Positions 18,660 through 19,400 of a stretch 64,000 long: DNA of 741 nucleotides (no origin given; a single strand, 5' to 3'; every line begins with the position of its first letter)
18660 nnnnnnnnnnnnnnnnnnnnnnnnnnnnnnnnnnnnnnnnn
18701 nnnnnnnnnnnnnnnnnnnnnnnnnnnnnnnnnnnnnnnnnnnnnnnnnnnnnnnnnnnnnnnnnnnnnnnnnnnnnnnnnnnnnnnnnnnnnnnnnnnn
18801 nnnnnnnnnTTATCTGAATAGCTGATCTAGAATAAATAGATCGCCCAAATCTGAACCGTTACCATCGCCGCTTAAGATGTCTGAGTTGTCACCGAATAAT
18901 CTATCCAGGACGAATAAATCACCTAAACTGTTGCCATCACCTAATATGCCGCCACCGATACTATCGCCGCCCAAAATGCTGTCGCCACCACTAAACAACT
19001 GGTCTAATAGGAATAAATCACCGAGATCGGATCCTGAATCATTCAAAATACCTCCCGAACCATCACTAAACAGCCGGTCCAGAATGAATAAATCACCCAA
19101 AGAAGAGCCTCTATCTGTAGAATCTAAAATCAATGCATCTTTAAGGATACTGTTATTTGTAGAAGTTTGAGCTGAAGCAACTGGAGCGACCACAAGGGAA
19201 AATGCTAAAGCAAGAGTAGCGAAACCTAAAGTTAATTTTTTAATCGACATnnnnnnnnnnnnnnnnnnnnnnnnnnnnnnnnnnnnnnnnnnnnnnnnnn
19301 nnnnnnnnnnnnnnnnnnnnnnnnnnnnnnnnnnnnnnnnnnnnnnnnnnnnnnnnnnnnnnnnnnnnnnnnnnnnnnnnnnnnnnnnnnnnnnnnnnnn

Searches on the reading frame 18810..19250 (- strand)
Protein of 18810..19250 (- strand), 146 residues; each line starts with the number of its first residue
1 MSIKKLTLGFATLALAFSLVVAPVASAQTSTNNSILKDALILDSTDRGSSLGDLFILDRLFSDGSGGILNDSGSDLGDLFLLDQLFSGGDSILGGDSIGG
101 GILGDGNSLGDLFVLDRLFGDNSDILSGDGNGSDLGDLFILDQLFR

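Call 8: search_protein_families(library=pfam, proteins=[window:18810-19250:-], max_evalue=0.1)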
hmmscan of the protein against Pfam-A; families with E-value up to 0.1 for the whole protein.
window:18810-19250:- (146 aa): 0 families

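Call 23: find_related_loci(query=A3, collection=genome_contigs, flank=3000)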
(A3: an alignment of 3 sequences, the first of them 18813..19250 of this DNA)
Query A3 (146 aa) in genome_contigs; peptide patterns used: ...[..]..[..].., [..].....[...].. (x = any residue, [..] = any of these).
130 stretches matched a pattern; 14 encode a relative of the query (tblastn E <= 1e-3); 13 distinct loci.
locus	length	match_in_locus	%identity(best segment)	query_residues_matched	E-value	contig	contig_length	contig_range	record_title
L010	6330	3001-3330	48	18-146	4e-22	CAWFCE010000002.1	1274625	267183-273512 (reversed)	MAG: Candidatus Parcubacteria bacterium isolate MFD02416.bin.1.397 genome assembly, contig: contig_61671, whole genome s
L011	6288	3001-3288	55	48-145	3e-20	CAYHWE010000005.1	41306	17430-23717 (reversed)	MAG TPA_asm: uncultured Gammaproteobacteria bacterium isolate ERP119705_co15_594 genome assembly, contig: NODE_666_lengt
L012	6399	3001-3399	45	2-146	3e-19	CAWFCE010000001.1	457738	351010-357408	MAG: Candidatus Parcubacteria bacterium isolate MFD02416.bin.1.397 genome assembly, contig: contig_48102, whole genome s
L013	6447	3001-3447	49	4-145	4e-19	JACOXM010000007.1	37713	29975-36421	MAG: Candidatus Giovannonibacteria bacterium isolate NC_groundwater_153_Ag_S-0.1um_42_19 S4_GD2017_2_S1_scaffold_626, wh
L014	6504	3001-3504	41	1-145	2e-18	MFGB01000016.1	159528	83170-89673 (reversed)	MAG: Candidatus Falkowbacteria bacterium RIFOXYA2_FULL_47_19 rifoxya2_full_scaffold_34, whole genome shotgun sequence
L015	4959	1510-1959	40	22-145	4e-18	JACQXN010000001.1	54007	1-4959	MAG: Candidatus Portnoybacteria bacterium isolate NC_groundwater_1516_Pr4_B-0.1um_40_5 SR1-18-B1_scaffold_23162, whole g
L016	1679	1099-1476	42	2-145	9e-18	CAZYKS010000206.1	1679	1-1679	MAG TPA_asm: uncultured Gammaproteobacteria bacterium isolate SRP214966_co3_413 genome assembly, contig: NODE_201950_len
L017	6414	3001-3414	51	31-146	2e-17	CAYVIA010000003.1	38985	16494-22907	MAG TPA_asm: uncultured Gammaproteobacteria bacterium isolate binchicken_co129_792 genome assembly, contig: NODE_2593_le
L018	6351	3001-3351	45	21-146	4e-17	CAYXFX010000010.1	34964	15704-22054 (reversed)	MAG TPA_asm: uncultured Candidatus Saccharibacteria bacterium isolate binchicken_co125_1170 genome assembly, contig: NOD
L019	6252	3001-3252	48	49-146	1e-14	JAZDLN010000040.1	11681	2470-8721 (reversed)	MAG: Candidatus Falkowbacteria bacterium isolate MEGAHIT-group-0.601 k141_2798941, whole genome shotgun sequence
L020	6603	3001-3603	48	48-146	5e-14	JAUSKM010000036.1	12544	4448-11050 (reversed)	MAG: bacterium isolate E14_metabat.bin.51 E14_k141_897364, whole genome shotgun sequence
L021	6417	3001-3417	41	2-146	4e-12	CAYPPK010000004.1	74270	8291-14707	MAG TPA_asm: uncultured Candidatus Saccharibacteria bacterium isolate binchicken_co251_1000 genome assembly, contig: NOD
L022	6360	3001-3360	44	4-119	1e-21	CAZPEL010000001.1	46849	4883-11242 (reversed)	MAG TPA_asm: uncultured Gammaproteobacteria bacterium isolate binchicken_co13_441 genome assembly, contig: NODE_731_leng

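Call 25: find_related_loci(query=A3, collection=metagenome_contigs, flank=2500)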
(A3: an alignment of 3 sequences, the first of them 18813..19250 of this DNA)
Query A3 (146 aa) in metagenome_contigs; peptide patterns used: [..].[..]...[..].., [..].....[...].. (x = any residue, [..] = any of these).
268 stretches matched a pattern; 16 encode a relative of the query (tblastn E <= 1e-3); 16 distinct loci.
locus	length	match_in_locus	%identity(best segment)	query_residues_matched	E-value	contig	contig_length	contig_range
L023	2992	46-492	87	1-146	6e-65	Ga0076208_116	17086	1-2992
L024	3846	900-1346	87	1-146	6e-65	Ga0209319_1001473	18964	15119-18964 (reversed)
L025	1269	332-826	48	4-146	1e-26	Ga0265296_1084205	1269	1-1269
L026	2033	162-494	48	4-145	4e-23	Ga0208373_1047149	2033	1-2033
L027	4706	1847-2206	43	4-119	7e-21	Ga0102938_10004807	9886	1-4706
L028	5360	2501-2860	46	1-145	7e-20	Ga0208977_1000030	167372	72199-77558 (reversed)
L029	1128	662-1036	46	22-145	4e-19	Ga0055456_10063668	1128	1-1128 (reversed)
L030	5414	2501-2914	51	31-146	1e-17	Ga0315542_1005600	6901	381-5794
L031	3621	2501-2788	51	48-145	1e-17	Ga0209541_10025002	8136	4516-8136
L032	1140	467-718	54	28-146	2e-15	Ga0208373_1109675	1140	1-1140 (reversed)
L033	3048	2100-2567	33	6-145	2e-12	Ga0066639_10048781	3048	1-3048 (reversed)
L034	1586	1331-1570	44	22-145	2e-9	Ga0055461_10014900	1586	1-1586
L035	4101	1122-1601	36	3-145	8e-8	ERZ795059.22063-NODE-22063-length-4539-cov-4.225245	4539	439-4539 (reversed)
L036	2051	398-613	33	39-116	4e-6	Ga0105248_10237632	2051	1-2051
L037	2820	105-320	33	39-116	6e-6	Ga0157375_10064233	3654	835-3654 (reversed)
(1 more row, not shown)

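Call 29: find_homologous_proteins(query=window:18813-19250:-)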
Query window:18813-19250:- (146 aa): 63 proteins with E <= 0.001 among 774 candidates.
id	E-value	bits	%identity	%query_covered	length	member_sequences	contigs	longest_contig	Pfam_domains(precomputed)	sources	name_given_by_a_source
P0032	2.7e-78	279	100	100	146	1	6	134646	-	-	-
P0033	6.9e-64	232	87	100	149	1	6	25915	-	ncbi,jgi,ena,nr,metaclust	ncbi:MAG: hypothetical protein US81_C0016G0001 [Parcubacteria group bacterium GW2011_GWE2_38_18]|nr:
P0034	2.7e-33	133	43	79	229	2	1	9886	PF01476.27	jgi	-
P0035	9.6e-30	121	55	86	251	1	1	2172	PF01476.27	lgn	-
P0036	9.1e-24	102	43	80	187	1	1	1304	-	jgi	jgi:hypothetical protein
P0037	1.1e-22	98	49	97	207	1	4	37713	-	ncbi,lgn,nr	ncbi:hypothetical protein HYT00_02450 [Candidatus Giovannonibacteria bacterium]|nr:hypothetical prot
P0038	8.5e-22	95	60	65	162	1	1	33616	-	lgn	-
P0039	1.9e-21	94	39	86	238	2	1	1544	PF01476.27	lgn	-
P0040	7.5e-21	92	46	98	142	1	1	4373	-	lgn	-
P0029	9.9e-21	92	35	94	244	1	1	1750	PF01476.27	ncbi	-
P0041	9.4e-19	86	42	71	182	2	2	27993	-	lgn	-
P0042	1.6e-18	85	48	66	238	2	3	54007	PF01476.27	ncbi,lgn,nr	ncbi:MAG: LysM peptidoglycan-binding domain-containing protein [Candidatus Portnoybacteria bacterium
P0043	2.0e-18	85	53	66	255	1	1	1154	PF01476.27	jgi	-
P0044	8.3e-18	83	54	65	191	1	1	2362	-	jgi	-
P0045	2.5e-17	81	43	100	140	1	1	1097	-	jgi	jgi:hypothetical protein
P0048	2.3e-15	75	50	66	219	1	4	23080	-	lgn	-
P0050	6.5e-15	73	46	66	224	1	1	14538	-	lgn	-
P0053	8.6e-15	73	51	67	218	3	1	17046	-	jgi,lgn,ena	-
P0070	8.1e-10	57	46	66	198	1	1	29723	-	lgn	-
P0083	3.3e-6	45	58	34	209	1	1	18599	-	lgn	-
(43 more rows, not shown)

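Call 30: find_encoding_contigs(protein=P0038, flank=2500, max_places=2)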
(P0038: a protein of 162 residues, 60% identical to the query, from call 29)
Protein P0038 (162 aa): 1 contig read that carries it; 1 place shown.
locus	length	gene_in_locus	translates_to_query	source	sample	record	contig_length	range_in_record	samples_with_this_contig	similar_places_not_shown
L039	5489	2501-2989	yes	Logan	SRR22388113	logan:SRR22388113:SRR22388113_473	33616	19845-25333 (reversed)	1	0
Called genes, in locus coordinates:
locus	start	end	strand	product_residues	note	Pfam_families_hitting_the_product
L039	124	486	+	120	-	-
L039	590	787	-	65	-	PF06348:DUF1059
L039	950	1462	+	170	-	PF04542:Sigma70_r2 (weak), PF08281:Sigma70_r4_2 (weak), PF04545:Sigma70_r4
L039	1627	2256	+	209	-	-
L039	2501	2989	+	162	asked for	-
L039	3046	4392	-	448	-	-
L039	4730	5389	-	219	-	PF07853:DUF1648, PF13630:SdpI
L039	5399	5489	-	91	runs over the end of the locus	PF01022:HTH_5, PF12840:HTH_20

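Call 31: find_encoding_contigs(protein=P0041, flank=2500, max_places=2)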
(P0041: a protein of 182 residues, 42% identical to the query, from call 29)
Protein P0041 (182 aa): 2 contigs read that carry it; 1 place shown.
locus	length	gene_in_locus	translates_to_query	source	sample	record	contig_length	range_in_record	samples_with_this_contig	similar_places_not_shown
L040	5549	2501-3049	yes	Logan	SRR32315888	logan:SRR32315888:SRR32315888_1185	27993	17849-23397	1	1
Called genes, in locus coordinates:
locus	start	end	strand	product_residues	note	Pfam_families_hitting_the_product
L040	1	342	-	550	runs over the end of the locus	PF01268:FTHFS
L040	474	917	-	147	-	PF01894:YjbQ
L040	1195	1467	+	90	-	-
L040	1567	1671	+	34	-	-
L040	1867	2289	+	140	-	-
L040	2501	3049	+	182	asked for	-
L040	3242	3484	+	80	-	-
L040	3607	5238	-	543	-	-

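Call 32: find_encoding_contigs(protein=P0048, flank=2500, max_places=2)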
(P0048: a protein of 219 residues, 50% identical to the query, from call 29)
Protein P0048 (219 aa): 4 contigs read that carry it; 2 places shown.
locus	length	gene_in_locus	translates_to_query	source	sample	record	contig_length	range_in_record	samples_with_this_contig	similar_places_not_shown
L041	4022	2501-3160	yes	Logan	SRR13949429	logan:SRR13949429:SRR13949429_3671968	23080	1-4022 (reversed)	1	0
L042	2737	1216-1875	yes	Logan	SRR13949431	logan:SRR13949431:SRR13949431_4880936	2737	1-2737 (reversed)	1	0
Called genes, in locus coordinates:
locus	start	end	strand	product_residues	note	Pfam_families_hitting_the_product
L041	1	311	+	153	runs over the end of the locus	PF02590:SPOUT_MTase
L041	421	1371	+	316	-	PF09587:PGA_cap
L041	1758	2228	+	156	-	PF04542:Sigma70_r2, PF08281:Sigma70_r4_2, PF04545:Sigma70_r4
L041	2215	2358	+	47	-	-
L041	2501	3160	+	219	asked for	-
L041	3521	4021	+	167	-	?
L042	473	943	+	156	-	PF04542:Sigma70_r2, PF08281:Sigma70_r4_2, PF04545:Sigma70_r4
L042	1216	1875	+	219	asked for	-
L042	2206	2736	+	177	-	?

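Call 33: find_encoding_contigs(protein=P0050, flank=2500, max_places=2)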
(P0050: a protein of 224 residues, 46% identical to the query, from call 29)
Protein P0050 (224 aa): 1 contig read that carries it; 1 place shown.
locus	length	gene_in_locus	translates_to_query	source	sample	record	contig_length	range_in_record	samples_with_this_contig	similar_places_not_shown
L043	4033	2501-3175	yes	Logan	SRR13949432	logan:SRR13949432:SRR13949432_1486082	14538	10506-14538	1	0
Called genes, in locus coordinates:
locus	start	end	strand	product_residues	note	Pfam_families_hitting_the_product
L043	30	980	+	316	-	PF09587:PGA_cap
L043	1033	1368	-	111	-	-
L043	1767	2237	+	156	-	PF04542:Sigma70_r2, PF08281:Sigma70_r4_2, PF04545:Sigma70_r4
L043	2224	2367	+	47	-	-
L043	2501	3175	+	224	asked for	-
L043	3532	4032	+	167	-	?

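Call 34: find_encoding_contigs(protein=P0053, flank=2500, max_places=2)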
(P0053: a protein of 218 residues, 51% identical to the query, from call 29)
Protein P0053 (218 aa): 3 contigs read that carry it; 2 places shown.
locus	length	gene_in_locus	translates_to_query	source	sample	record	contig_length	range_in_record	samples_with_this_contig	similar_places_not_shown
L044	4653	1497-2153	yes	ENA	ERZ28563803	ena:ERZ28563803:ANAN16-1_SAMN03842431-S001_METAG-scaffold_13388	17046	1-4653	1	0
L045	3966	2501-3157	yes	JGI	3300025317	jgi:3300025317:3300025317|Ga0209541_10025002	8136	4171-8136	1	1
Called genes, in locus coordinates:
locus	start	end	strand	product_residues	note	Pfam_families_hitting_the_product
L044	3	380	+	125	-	?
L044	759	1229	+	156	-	PF04542:Sigma70_r2, PF08281:Sigma70_r4_2, PF04545:Sigma70_r4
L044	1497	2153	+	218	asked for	-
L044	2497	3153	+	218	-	-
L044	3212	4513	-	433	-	-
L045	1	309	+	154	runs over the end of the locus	PF02590:SPOUT_MTase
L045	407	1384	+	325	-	PF09587:PGA_cap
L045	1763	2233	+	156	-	PF04542:Sigma70_r2, PF08281:Sigma70_r4_2, PF04545:Sigma70_r4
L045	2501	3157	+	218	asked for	-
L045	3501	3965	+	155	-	?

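Call 35: find_encoding_contigs(protein=P0070, flank=2500, max_places=2)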
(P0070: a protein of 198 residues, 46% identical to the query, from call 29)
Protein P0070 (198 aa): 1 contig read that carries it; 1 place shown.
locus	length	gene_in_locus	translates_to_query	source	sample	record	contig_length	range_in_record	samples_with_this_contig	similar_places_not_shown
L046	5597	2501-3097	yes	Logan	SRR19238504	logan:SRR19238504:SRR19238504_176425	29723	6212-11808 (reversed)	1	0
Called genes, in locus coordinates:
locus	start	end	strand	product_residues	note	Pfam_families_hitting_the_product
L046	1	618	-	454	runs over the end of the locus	PF00753:Lactamase_B, PF23023:Anti-Pycsar_Apyc1, PF12706:Lactamase_B_2 (weak), PF16661:Lactamase_B_6, PF10996:Beta-Casp, PF07521:RMMBL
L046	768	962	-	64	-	-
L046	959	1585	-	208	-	PF00081:Sod_Fe_N, PF02777:Sod_Fe_C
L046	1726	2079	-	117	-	-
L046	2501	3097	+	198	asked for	-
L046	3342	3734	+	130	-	-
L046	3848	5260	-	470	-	-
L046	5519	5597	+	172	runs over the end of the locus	PF04542:Sigma70_r2, PF08281:Sigma70_r4_2, PF04545:Sigma70_r4 (weak)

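Call 36: find_encoding_contigs(protein=P0083, flank=3000, max_places=2)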
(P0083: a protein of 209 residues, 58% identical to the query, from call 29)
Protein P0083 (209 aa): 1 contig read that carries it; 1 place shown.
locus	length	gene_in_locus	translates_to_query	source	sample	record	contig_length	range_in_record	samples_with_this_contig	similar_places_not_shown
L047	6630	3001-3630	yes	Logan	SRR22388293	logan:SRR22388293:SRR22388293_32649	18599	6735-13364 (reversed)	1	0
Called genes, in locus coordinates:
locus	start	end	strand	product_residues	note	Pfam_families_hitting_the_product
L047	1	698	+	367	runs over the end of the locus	PF13426:PAS_9 (weak), PF00512:HisKA, PF13581:HATPase_c_2 (weak), PF02518:HATPase_c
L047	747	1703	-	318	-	-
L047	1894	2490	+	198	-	PF04542:Sigma70_r2, PF08281:Sigma70_r4_2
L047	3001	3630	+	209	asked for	-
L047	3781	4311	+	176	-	-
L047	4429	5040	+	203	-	-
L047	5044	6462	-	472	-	-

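Call 64: search_protein_families(library=ncbifam, proteins=[window:18810-19250:-], max_evalue=0.01)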
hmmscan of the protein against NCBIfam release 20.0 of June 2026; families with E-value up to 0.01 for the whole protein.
window:18810-19250:- (146 aa): 1 family
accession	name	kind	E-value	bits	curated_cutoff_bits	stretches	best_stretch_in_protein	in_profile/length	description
NF053514.2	JUQZ_fam_ocin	equivalog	0.0079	16.5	40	0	3-44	1-42/107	BLB8/JUQZ-1 family protein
